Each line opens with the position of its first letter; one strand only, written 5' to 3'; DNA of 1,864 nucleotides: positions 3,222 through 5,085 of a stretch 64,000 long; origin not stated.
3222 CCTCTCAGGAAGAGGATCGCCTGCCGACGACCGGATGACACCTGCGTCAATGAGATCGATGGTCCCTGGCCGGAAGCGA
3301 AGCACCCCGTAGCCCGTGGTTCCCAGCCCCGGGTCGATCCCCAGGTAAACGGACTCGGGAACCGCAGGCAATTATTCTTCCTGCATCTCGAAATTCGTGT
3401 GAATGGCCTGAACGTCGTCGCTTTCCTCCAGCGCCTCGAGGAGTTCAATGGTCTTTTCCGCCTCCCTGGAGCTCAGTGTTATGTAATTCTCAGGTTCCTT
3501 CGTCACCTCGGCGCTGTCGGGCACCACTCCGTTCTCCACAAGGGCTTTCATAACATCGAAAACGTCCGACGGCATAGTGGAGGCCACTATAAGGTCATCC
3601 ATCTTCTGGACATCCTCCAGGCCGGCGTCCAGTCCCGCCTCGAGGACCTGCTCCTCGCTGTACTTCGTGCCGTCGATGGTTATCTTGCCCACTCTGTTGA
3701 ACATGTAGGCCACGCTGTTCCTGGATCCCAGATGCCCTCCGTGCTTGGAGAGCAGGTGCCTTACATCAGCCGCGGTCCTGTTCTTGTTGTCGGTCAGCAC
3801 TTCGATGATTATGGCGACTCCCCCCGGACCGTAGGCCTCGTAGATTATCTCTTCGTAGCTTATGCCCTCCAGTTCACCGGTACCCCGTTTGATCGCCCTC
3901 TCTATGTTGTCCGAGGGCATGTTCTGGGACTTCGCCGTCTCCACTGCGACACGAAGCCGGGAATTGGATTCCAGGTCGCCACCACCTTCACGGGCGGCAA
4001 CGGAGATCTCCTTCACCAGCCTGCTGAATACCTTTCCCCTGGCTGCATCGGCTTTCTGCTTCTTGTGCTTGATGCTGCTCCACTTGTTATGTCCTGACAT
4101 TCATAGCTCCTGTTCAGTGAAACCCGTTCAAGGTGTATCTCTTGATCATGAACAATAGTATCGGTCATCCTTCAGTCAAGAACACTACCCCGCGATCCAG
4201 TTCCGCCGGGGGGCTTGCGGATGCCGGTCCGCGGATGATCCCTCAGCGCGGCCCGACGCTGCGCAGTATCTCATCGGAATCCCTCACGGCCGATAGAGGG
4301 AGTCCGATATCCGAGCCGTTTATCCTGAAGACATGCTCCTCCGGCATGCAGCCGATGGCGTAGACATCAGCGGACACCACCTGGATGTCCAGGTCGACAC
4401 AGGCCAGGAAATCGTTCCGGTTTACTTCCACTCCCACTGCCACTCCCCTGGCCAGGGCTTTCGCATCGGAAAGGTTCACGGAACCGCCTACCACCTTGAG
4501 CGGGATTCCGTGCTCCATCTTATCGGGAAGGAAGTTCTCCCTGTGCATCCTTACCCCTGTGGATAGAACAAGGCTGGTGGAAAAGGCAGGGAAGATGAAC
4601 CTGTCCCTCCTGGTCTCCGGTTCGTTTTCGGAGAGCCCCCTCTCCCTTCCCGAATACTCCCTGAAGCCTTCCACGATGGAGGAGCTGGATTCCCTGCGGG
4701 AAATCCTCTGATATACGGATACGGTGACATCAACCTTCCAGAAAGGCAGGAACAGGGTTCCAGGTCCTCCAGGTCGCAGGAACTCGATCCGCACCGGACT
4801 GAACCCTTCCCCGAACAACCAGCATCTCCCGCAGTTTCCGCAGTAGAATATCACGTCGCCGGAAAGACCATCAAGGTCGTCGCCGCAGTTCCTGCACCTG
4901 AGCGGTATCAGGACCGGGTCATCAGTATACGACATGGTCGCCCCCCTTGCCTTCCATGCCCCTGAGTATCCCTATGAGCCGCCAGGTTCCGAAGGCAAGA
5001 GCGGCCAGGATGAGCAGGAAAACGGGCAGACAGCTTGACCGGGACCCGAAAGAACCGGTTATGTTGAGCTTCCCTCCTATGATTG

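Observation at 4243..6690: Three translationally coupled, paralogous zinc-ribbon proteins with no recognisable family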

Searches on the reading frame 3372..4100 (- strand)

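Call 3: search_protein_families(library=pfam, proteins=[window:3372-4100:-], max_evalue=1)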
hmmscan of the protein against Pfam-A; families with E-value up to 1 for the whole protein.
window:3372-4100:- (242 aa): 2 families
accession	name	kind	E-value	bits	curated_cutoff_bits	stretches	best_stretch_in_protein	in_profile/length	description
PF01709.26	Transcrip_reg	-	3.6e-54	183.2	27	1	82-237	1-160/160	TACO1/YebC second and third domain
PF20772.2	TACO1_YebC_N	-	8.3e-34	116.3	36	1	5-76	1-73/73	TACO1/YebC protein N-terminal domain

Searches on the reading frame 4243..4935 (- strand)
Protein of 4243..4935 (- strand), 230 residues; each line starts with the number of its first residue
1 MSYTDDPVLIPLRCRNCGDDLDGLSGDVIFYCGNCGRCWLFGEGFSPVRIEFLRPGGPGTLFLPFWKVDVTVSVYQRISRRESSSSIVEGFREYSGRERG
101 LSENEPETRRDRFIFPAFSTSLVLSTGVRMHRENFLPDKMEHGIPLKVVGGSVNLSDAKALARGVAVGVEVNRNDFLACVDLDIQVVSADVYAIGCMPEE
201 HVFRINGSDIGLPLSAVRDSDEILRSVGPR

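Call 3: search_protein_families(library=pfam, proteins=[window:4243-4935:-], max_evalue=1)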
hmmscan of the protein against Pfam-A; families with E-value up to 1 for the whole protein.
window:4243-4935:- (230 aa): 1 family
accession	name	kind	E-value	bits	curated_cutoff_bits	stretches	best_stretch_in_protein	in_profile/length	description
PF07754.17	HVO_2753_ZBP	-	0.083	13.2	33.2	1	14-37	1-24/46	Small zinc finger protein HVO_2753-like, Zn-binding pocket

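Call 4: search_protein_families(library=ncbifam, proteins=[window:4243-4935:-], max_evalue=1)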
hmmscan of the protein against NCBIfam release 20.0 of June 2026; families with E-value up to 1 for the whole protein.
window:4243-4935:- (230 aa): 0 families

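Call 20: find_homologous_proteins(query=window:4243-4935:-, max_evalue=0.001)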
Query window:4243-4935:- (230 aa): 48 proteins with E <= 0.001 among 586 candidates.
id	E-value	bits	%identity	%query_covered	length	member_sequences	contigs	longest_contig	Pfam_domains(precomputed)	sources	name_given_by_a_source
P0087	1.7e-152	524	100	100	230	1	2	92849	-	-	-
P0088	6.5e-134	463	88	99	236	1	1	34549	-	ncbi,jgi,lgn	-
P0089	2.8e-115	402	75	98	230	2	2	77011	-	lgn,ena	-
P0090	1.4e-107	377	73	97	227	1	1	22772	-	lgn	-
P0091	2.4e-107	376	73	97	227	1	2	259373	-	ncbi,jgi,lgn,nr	ncbi:MAG: hypothetical protein AVO35_03105 [Candidatus Aegiribacteria sp. MLS_C]|nr:MAG: hypothetica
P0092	3.1e-107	375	71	98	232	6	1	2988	-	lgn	-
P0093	6.2e-106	371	74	97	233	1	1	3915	-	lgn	-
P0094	1.3e-105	370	73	97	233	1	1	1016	-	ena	-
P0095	4.3e-102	359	70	98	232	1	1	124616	-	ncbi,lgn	ncbi:MAG: hypothetical protein R6U39_04485 [Candidatus Aegiribacteria sp.]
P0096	2.0e-101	356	68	98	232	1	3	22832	-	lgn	-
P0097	1.6e-92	327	62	99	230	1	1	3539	-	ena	-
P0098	3.3e-92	326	65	94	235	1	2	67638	-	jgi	jgi:hypothetical protein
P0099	4.3e-91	323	64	94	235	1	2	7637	-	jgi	-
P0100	2.2e-90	320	65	96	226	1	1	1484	-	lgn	-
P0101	2.8e-89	317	64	96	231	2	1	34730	-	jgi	-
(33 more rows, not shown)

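Call 61: predict_structure(alignment_id=A4)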
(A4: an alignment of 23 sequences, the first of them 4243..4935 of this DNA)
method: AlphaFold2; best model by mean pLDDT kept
length: 230 residues; sequences in the alignment: 23
mean_pLDDT: 38.2   pTM: 0.28
mean pLDDT of the five models: 38.2, 33.6, 30.4, 30.4, 30.0
residues with pLDDT >= 90: 0; 70-90: 0; 50-70: 24; < 50: 206
segments of 3 or more residues with pLDDT < 50: 1-11, 23-29, 43-106, 110-230
pLDDT, mean of each block of 10 residues (from residue 1): 31 56 45 56 41 29 38 43 31 35 45 38 25 29 32 42 45 34 42 37 33 37 34
secondary structure, 60 per line:
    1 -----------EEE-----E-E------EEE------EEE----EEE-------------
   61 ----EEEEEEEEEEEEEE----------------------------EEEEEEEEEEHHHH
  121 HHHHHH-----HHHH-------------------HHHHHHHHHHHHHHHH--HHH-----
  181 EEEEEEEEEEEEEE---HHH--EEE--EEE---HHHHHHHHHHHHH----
elements in order: E12-14 E29-31 E38-40 E45-47 E65-78 E107-116 H117-126 H132-135 H155-170 E181-194 E203-205 E208-210 H214-226

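Call 70: search_protein_families(library=padloc, proteins=[window:4243-4935:-], max_evalue=0.01)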
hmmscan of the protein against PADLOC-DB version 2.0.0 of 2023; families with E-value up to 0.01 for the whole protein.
window:4243-4935:- (230 aa): 0 families
